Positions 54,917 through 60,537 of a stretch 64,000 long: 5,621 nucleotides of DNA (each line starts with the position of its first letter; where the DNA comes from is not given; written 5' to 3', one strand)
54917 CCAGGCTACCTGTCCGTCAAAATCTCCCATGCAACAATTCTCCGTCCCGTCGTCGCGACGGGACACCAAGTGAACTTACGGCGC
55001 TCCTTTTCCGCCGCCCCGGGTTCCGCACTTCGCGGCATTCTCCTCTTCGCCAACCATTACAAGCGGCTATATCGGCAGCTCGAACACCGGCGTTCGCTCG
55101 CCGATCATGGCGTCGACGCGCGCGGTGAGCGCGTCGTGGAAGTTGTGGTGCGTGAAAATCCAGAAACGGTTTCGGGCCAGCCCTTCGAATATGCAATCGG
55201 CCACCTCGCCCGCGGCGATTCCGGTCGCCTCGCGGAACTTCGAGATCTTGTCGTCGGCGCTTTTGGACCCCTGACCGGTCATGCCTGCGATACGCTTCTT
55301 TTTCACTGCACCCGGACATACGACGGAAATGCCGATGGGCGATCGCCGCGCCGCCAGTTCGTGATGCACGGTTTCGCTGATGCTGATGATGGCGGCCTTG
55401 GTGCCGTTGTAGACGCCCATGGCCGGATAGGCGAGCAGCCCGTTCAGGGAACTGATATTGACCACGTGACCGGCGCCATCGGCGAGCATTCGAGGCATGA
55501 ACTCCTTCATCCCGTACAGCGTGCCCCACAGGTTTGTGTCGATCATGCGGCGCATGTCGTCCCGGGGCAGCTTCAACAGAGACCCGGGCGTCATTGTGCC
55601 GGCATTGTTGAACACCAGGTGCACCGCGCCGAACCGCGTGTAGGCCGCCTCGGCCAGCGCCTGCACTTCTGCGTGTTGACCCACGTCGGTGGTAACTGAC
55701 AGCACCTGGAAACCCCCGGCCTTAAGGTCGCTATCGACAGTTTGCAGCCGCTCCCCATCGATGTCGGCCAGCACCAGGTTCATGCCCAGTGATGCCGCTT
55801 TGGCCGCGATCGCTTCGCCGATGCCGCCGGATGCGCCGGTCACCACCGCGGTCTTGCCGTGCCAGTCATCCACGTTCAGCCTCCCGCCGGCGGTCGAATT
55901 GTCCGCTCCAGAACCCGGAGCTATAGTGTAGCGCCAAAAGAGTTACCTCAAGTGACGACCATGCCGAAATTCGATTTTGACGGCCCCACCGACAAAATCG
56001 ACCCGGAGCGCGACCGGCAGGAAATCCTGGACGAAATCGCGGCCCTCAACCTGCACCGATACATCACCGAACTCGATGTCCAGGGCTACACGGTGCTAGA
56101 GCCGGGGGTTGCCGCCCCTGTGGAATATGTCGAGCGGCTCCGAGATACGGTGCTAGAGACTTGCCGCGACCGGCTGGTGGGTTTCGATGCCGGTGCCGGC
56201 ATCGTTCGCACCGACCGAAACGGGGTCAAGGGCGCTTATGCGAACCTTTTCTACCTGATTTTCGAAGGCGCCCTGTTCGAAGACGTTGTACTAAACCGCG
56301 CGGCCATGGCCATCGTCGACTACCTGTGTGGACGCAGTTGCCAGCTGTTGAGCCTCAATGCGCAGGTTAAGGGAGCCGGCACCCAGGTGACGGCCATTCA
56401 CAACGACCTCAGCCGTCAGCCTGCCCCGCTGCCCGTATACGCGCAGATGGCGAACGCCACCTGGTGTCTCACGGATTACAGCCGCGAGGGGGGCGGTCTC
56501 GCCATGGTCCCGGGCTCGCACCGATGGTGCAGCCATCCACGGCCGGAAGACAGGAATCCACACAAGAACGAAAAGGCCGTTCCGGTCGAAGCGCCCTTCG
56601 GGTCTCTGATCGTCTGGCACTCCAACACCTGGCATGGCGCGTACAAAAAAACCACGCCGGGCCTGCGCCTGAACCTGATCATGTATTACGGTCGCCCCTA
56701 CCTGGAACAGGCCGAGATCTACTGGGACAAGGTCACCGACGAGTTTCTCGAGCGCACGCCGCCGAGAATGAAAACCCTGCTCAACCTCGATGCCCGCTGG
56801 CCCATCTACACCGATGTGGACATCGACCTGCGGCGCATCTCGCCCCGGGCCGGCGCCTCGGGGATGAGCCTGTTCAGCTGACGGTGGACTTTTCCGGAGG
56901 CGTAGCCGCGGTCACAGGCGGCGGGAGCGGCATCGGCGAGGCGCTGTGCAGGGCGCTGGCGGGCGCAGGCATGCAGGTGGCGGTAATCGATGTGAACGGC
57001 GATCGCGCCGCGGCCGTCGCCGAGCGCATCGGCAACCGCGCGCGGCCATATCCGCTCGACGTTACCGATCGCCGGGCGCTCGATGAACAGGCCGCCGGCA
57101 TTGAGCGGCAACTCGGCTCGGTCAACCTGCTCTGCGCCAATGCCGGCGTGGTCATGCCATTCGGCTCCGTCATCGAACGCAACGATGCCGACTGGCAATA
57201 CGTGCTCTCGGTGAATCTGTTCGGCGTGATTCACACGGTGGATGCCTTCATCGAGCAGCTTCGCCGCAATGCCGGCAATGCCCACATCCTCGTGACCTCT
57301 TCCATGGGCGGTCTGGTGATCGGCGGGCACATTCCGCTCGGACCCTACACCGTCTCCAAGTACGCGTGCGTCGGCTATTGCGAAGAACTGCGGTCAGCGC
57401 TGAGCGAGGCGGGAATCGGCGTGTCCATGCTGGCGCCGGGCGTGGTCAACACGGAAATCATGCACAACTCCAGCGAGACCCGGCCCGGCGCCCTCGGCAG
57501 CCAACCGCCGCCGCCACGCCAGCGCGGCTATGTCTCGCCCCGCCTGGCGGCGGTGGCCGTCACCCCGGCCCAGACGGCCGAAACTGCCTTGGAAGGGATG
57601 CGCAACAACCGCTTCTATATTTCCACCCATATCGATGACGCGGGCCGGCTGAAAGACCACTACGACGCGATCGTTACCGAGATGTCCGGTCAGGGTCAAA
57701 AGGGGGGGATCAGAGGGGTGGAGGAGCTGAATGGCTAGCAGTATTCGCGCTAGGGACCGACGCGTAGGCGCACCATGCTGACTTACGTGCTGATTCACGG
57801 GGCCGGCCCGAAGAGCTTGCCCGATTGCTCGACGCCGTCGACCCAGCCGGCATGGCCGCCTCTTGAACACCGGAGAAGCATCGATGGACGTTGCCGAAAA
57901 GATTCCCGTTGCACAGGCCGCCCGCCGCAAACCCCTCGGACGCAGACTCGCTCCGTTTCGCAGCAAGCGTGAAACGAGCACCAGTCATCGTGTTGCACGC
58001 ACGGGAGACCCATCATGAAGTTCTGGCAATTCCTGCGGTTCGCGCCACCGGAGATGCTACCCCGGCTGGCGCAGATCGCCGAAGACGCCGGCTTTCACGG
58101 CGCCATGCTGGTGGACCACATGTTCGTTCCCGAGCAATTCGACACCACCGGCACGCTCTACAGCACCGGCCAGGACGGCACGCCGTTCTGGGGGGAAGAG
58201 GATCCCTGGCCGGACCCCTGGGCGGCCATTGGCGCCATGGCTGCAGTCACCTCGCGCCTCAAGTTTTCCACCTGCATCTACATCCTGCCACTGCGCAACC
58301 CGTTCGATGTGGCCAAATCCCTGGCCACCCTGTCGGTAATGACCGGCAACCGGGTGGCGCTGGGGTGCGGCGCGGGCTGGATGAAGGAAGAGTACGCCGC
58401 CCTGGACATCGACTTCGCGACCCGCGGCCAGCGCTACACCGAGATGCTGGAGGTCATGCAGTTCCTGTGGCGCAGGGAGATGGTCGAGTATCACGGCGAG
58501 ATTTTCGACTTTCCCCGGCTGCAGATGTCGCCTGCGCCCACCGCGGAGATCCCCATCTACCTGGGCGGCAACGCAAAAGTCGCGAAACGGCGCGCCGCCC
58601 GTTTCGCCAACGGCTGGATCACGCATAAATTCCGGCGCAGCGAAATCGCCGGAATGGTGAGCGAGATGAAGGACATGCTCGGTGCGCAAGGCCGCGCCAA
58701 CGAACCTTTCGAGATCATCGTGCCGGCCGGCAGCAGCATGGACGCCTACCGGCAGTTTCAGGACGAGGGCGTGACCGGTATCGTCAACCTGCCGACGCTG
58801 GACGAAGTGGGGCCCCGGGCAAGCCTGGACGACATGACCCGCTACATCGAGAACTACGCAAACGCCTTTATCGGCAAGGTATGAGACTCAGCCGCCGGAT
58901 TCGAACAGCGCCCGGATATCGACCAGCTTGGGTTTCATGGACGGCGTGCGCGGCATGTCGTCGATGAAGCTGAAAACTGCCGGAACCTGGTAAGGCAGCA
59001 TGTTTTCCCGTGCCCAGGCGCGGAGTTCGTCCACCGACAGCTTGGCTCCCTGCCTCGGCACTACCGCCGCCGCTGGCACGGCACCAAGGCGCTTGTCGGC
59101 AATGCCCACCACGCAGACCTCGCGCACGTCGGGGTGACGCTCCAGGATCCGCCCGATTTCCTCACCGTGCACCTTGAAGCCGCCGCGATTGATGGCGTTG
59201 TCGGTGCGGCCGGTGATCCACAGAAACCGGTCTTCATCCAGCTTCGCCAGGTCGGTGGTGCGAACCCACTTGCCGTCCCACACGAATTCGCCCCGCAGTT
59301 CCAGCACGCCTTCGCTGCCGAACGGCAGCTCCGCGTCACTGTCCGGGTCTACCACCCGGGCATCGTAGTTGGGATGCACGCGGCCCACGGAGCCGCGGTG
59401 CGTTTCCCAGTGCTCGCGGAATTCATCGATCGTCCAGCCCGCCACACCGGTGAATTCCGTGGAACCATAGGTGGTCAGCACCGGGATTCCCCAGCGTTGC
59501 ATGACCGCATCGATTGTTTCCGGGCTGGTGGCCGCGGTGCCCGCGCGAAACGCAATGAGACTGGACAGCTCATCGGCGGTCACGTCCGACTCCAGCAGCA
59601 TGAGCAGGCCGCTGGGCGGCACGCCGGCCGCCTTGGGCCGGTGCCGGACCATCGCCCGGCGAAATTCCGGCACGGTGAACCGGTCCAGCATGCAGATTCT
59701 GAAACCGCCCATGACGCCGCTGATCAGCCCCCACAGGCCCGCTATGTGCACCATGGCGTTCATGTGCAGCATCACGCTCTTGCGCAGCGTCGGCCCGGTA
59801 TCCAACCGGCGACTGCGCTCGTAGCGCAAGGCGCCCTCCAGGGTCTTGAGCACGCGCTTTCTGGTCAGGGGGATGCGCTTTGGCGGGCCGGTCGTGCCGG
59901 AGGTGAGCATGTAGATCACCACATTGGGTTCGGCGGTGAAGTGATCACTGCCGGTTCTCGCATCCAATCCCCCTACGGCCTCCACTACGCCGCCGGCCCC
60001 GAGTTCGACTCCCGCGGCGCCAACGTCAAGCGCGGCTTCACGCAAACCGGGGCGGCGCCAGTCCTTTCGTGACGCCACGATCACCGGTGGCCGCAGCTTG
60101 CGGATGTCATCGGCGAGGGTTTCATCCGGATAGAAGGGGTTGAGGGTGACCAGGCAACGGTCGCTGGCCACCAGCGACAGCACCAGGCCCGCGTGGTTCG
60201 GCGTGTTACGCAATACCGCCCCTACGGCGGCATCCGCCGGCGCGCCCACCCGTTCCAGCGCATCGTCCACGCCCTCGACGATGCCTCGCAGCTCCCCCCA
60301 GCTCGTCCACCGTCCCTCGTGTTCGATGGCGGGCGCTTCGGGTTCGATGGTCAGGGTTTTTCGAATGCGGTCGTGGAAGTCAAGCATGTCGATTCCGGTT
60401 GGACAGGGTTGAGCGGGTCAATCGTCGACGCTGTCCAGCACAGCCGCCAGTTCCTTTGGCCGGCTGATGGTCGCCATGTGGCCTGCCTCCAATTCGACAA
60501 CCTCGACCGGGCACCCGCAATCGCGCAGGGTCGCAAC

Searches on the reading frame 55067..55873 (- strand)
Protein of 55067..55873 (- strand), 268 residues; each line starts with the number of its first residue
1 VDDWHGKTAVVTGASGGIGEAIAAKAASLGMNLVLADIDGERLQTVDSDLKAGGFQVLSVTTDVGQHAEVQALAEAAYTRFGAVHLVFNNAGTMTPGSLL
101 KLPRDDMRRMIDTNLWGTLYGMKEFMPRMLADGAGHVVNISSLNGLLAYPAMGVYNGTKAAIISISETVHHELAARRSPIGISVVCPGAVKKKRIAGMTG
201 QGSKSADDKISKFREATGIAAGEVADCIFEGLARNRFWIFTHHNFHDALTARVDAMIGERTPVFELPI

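Call 42: search_protein_families(library=pfam, proteins=[window:55067-55873:-])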
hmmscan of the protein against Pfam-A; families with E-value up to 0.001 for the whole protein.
window:55067-55873:- (268 aa): 3 families
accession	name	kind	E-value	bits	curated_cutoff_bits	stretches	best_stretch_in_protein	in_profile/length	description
PF00106.31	adh_short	-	8e-46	156.4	26.6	1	7-191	1-183/195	short chain dehydrogenase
PF13561.12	adh_short_C2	-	1.9e-33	116.5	27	1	13-204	1-190/236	Enoyl-(Acyl carrier protein) reductase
PF08659.16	KR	-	2.1e-10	41.2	22.6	1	8-162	2-156/180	KR domain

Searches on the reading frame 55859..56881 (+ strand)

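Call 42: search_protein_families(library=pfam, proteins=[window:55859-56881:+])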
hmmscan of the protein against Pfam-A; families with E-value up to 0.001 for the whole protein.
window:55859-56881:+ (340 aa): 1 family
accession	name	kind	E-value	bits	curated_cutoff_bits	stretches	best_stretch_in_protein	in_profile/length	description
PF05721.19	PhyH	-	8.4e-21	75.7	22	1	73-270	2-211/213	Phytanoyl-CoA dioxygenase (PhyH)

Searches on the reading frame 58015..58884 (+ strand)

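Call 72: search_protein_families(library=pfam, proteins=[window:58015-58884:+], max_evalue=0.001)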
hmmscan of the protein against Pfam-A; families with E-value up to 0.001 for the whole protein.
window:58015-58884:+ (289 aa): 1 family
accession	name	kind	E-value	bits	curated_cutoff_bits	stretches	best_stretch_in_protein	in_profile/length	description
PF00296.26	Bac_luciferase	-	1.4e-43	149.9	27.9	1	14-239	24-227/314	Luciferase-like monooxygenase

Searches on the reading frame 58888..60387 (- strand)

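Call 70: search_protein_families(library=pfam, proteins=[window:58888-60387:-], max_evalue=0.00001)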
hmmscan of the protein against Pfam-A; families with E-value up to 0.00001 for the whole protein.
window:58888-60387:- (499 aa): 2 families
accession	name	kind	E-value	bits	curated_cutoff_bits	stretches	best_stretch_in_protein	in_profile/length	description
PF00501.34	AMP-binding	-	2.5e-44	152.1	29.9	1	15-372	8-382/384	AMP-binding enzyme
PF13193.12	AMP-binding_C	-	3.2e-17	63.6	24.5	1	413-485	4-76/76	AMP-binding enzyme C-terminal domain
